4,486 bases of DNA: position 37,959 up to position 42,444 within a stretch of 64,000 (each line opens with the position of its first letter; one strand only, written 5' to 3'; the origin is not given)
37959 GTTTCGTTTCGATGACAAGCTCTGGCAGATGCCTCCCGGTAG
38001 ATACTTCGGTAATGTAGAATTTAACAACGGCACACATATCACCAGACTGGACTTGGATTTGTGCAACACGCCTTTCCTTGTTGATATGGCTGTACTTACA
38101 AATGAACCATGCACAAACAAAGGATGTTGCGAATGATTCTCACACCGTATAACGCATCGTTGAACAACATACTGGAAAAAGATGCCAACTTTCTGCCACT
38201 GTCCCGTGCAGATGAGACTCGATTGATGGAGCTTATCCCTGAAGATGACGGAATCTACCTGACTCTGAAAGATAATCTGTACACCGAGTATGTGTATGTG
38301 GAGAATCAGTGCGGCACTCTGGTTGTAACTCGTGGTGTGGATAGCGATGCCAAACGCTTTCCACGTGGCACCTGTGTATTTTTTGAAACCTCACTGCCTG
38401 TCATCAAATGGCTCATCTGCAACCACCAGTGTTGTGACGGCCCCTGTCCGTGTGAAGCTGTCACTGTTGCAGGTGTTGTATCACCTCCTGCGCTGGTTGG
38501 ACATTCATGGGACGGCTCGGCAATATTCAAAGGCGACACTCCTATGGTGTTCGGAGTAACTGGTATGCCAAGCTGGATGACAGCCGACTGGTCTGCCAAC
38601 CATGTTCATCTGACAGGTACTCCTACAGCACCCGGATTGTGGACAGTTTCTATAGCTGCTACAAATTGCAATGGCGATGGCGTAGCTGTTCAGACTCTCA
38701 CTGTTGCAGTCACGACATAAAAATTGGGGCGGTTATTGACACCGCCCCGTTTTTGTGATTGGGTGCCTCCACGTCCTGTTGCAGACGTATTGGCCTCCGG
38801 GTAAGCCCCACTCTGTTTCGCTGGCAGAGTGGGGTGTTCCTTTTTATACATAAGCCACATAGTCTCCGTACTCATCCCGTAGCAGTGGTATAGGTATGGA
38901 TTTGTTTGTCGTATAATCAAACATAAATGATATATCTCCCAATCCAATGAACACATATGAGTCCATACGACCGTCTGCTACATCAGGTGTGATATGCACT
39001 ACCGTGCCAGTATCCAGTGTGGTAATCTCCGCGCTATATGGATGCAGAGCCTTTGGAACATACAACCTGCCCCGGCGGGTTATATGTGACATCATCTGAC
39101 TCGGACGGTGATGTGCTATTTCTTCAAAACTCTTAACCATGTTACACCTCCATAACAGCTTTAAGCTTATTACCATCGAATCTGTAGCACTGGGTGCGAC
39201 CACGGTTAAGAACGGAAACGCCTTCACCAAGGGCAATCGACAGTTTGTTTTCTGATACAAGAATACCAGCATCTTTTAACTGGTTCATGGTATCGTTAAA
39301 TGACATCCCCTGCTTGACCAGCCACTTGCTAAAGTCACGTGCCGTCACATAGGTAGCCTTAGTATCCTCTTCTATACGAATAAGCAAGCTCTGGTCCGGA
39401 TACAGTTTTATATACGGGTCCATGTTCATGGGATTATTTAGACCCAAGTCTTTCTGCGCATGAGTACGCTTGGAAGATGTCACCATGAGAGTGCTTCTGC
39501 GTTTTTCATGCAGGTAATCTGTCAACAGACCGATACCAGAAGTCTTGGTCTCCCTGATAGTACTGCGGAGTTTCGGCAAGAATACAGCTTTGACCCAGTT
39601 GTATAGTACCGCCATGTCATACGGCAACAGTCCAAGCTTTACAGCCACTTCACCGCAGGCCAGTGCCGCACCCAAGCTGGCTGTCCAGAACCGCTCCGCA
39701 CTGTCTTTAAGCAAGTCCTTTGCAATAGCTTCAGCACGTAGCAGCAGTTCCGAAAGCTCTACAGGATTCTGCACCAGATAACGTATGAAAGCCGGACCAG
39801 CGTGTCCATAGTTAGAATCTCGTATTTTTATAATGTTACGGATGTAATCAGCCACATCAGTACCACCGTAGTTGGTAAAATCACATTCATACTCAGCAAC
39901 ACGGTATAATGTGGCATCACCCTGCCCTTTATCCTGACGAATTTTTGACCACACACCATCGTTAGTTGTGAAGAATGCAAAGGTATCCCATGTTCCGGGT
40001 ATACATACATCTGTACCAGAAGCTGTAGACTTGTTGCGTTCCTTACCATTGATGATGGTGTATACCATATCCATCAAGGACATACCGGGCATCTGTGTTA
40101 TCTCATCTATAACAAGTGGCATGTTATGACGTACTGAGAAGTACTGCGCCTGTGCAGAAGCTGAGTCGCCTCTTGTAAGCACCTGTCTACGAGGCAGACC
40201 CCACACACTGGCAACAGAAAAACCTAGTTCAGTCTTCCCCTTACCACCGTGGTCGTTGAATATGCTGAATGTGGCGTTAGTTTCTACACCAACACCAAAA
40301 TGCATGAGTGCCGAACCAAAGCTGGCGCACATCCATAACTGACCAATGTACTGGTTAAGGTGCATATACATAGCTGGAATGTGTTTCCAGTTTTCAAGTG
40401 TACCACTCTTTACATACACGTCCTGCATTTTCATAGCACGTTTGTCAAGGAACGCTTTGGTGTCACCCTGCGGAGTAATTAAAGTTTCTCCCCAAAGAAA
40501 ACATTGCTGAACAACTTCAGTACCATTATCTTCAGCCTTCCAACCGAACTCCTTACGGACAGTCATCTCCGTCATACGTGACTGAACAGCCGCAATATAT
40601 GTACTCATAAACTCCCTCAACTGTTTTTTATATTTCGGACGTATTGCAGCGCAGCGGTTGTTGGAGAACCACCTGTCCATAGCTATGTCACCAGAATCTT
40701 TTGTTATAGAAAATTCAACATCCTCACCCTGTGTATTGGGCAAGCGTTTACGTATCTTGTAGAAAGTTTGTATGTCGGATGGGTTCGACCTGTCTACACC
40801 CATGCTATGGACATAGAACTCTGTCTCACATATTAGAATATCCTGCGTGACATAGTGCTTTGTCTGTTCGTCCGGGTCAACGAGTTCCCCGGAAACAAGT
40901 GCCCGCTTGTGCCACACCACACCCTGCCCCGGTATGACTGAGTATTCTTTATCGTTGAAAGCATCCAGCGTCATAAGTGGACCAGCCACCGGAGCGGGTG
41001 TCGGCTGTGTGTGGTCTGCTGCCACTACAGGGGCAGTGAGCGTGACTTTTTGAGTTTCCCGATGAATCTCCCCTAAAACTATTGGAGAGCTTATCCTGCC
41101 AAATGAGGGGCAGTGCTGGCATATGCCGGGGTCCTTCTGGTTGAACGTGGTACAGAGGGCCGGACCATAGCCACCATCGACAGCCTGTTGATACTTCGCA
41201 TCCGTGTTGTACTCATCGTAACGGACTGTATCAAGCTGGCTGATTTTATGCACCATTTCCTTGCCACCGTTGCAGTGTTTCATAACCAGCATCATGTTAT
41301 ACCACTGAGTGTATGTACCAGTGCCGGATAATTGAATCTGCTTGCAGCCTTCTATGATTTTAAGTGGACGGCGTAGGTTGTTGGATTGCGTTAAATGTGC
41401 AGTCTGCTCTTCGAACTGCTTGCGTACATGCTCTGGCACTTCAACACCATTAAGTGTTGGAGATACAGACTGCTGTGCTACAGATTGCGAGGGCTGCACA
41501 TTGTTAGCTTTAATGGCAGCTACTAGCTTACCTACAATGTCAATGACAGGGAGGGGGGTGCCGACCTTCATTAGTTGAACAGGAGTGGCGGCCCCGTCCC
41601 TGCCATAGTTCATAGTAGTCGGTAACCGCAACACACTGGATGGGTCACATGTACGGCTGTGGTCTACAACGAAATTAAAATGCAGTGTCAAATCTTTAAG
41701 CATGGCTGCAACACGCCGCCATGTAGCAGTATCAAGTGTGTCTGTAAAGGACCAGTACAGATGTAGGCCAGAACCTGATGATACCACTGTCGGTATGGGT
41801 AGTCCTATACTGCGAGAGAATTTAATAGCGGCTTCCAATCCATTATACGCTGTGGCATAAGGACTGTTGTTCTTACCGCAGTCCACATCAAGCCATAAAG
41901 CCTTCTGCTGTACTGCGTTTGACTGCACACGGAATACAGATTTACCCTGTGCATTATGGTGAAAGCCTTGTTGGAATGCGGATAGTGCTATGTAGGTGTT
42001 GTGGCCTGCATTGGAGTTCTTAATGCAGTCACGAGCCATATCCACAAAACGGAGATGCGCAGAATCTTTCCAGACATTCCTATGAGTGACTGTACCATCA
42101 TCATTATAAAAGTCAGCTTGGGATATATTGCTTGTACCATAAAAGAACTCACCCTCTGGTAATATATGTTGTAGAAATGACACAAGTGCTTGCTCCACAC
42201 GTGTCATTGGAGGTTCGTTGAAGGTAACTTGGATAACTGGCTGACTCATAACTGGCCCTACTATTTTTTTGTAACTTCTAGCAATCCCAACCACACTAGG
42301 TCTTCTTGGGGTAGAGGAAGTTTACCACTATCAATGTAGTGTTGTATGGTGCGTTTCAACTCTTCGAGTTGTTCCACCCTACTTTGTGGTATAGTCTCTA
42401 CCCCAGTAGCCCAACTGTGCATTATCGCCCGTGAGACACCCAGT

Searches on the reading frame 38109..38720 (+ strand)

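Call 28: search_protein_families(library=phrogs, proteins=[window:38109-38720:+], max_evalue=0.001)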
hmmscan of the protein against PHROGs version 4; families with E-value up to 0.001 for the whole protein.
window:38109-38720:+ (203 aa): 1 family
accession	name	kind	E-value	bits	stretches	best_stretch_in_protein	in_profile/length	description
phrog_8763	-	tail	0.00065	18.9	1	130-202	852-922/1024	tail protein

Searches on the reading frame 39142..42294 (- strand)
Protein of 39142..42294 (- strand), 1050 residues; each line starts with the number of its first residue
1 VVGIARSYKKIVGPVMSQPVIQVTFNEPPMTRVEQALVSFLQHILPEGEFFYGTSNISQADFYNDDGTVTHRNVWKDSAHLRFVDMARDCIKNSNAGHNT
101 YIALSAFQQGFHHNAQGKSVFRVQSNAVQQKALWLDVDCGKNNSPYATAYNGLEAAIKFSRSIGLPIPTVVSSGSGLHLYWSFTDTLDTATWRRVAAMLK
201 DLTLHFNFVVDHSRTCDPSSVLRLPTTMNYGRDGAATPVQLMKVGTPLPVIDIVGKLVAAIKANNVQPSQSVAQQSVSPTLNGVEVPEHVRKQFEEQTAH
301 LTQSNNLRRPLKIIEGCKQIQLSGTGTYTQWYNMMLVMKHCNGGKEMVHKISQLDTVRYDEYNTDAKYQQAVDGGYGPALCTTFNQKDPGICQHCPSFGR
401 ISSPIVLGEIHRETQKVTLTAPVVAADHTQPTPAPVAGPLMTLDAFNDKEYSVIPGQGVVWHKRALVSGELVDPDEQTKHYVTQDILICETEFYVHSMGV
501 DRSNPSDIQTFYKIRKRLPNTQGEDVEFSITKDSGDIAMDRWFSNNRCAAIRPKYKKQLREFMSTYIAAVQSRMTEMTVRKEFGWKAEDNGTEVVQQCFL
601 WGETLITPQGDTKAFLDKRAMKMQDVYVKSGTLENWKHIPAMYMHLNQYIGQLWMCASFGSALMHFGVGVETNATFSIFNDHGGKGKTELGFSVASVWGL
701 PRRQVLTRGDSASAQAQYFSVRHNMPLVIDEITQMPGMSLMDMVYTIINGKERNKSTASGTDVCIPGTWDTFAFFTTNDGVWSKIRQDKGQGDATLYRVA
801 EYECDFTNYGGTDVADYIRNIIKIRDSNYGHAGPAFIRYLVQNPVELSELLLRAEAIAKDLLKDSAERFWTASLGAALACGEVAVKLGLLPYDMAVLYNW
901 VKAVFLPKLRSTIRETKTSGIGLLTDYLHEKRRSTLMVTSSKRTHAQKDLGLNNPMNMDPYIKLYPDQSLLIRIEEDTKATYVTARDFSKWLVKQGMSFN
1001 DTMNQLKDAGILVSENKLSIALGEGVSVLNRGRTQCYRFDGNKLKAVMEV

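Call 28: search_protein_families(library=phrogs, proteins=[window:39142-42294:-], max_evalue=0.001)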
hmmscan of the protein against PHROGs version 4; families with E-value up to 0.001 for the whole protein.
window:39142-42294:- (1050 aa): 3 families
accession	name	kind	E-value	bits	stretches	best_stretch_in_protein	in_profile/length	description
phrog_25314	-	unknown function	2.5e-84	285.2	1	101-1009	69-955/1010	-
phrog_8841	-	DNA, RNA and nucleotide metabolism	6.2e-16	59.2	1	598-1015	223-590/633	DNA primase/helicase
phrog_2478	-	DNA, RNA and nucleotide metabolism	0.00011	21.5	1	127-249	79-207/854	DNA polymerase/primase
